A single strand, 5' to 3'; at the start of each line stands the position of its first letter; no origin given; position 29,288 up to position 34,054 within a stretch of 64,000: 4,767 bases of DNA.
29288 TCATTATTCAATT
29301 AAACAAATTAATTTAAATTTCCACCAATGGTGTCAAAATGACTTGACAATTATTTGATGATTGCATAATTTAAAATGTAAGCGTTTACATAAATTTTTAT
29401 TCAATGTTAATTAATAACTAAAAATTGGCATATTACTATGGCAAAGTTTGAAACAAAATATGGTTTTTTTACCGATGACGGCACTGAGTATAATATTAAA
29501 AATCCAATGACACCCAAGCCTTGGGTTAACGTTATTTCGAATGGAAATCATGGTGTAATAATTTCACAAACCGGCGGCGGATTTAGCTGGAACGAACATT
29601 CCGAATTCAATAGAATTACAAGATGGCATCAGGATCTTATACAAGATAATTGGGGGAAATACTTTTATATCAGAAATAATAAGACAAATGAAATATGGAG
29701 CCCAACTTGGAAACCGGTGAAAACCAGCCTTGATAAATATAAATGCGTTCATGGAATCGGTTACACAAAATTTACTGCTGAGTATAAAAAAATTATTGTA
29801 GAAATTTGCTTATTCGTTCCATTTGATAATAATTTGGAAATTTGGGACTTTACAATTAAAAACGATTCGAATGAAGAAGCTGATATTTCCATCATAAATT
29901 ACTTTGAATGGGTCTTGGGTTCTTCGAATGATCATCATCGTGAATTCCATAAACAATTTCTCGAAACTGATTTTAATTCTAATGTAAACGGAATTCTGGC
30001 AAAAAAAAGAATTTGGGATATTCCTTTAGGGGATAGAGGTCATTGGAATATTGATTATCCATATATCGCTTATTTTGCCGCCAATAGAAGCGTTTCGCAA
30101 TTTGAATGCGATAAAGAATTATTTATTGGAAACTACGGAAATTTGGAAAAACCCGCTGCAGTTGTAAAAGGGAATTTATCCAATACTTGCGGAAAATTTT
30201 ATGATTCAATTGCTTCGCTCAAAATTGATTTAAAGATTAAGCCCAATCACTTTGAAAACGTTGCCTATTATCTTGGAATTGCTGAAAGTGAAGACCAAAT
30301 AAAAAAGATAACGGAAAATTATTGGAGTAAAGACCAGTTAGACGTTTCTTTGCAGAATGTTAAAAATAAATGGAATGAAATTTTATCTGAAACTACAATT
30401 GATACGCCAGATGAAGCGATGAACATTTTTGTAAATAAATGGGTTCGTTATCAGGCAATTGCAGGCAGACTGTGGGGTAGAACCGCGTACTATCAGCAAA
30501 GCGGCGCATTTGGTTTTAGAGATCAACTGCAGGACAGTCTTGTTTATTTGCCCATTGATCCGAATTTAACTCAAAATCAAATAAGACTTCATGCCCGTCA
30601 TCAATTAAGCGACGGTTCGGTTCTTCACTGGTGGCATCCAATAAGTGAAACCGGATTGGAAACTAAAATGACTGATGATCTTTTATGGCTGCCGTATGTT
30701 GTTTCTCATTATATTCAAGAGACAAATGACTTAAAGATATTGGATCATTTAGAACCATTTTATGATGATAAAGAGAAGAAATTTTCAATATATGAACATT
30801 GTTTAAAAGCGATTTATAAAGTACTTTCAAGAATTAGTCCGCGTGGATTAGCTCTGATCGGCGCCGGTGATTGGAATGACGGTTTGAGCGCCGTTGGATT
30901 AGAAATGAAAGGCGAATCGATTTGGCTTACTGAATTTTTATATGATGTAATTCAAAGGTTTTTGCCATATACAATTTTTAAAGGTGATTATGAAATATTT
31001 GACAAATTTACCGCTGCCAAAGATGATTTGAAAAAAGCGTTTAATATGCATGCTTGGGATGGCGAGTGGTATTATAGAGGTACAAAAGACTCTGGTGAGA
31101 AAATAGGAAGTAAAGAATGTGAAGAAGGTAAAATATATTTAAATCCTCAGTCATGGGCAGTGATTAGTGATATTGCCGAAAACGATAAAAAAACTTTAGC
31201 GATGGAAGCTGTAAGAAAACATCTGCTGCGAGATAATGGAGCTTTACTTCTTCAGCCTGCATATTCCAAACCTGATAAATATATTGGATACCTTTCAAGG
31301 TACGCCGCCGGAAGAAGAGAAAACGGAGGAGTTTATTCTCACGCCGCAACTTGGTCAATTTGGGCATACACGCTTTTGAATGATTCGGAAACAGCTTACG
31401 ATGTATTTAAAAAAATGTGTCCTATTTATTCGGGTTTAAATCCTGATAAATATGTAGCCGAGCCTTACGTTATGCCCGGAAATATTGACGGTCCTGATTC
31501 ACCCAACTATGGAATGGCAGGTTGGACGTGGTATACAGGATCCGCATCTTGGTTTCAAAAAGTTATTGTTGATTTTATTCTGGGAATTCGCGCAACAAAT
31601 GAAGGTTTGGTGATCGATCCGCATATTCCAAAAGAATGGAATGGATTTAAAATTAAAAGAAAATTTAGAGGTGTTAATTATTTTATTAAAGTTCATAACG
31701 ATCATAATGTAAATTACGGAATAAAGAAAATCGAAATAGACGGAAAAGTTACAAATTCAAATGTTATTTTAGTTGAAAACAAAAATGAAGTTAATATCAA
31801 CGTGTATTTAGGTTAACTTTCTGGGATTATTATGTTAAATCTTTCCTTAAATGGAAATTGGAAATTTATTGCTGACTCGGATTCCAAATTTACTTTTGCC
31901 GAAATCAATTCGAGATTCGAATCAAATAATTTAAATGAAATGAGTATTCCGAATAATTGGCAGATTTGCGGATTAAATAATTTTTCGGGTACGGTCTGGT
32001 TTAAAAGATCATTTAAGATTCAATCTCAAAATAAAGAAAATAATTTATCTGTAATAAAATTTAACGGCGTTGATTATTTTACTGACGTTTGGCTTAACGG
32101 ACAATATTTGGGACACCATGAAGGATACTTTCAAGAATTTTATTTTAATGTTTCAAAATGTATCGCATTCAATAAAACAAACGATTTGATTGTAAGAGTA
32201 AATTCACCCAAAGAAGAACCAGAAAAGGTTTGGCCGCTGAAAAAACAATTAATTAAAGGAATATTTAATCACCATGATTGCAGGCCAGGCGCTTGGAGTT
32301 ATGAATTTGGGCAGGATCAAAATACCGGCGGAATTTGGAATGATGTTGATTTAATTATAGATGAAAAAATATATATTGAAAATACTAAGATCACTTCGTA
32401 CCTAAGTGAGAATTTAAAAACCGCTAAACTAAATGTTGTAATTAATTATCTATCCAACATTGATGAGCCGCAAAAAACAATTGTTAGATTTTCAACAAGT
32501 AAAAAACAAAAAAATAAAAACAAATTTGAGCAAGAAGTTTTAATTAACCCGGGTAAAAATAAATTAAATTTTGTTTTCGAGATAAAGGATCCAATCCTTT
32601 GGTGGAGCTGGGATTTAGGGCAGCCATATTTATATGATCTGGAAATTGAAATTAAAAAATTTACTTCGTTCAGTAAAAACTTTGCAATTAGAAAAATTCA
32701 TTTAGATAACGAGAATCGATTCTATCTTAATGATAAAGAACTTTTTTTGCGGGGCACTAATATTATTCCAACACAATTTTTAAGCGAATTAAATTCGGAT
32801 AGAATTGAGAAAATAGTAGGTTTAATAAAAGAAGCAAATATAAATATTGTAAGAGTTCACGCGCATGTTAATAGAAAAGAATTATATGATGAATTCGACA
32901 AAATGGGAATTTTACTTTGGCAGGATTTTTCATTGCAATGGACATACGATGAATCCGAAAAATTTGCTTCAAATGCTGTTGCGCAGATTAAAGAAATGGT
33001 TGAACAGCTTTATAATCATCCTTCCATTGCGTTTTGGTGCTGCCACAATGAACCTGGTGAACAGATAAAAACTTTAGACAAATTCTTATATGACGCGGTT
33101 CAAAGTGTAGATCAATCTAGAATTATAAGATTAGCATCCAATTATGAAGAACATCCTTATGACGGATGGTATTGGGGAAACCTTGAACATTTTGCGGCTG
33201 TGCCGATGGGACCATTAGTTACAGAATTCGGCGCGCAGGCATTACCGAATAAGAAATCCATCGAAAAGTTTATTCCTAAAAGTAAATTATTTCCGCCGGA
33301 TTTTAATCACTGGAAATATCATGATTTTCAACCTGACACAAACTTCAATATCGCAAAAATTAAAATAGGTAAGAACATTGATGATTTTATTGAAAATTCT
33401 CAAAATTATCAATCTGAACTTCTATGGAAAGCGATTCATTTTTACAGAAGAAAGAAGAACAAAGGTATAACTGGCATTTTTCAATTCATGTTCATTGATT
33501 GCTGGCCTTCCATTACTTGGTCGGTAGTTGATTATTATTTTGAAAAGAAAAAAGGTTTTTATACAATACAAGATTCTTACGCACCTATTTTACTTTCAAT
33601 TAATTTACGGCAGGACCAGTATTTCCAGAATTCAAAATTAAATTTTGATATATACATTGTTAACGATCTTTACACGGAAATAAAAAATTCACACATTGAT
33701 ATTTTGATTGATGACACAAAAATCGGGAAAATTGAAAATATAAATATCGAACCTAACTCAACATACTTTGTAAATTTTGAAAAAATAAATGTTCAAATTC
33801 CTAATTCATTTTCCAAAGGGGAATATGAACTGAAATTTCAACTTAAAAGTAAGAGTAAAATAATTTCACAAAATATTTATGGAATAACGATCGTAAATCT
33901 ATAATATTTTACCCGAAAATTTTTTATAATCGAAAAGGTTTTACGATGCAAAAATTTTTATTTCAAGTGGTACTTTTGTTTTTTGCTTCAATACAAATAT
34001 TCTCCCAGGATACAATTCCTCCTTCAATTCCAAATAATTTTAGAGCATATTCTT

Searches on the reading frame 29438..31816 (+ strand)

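Call 55: search_protein_families(library=pfam, proteins=[window:29438-31816:+], max_evalue=0.00001)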
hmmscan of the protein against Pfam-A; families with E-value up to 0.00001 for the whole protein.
window:29438-31816:+ (792 aa): 2 families
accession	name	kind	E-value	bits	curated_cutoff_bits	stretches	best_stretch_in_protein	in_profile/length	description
PF17167.11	Glyco_hydro_94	-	4.9e-114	381.7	27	1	312-716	2-420/420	Glycosyl hydrolase 94 superfamily, catalytic domain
PF06165.18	GH94_b-supersand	-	9.3e-80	268.2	23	1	26-280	1-251/251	Glycosyl hydrolase 94, supersandwich domain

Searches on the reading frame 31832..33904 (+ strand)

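Call 55: search_protein_families(library=pfam, proteins=[window:31832-33904:+], max_evalue=0.00001)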
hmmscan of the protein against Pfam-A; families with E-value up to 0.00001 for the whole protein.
window:31832-33904:+ (690 aa): 4 families
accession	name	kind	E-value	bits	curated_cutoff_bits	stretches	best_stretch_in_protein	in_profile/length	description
PF02836.23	Glyco_hydro_2_C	-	1.3e-12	48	21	1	294-437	5-163/302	Glycosyl hydrolases family 2, TIM barrel domain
PF00703.27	Glyco_hydro_2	-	3.2e-12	47.6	23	1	180-287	1-109/109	Glycosyl hydrolases family 2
PF22666.2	Glyco_hydro_2_N2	-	1.1e-11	45.5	27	1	54-139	49-133/167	Glycosyl hydrolase 2 galactose-binding domain-like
PF02837.24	Glyco_hydro_2_N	-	4.6e-11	43.4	28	1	25-123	36-133/169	Glycosyl hydrolases family 2, sugar binding domain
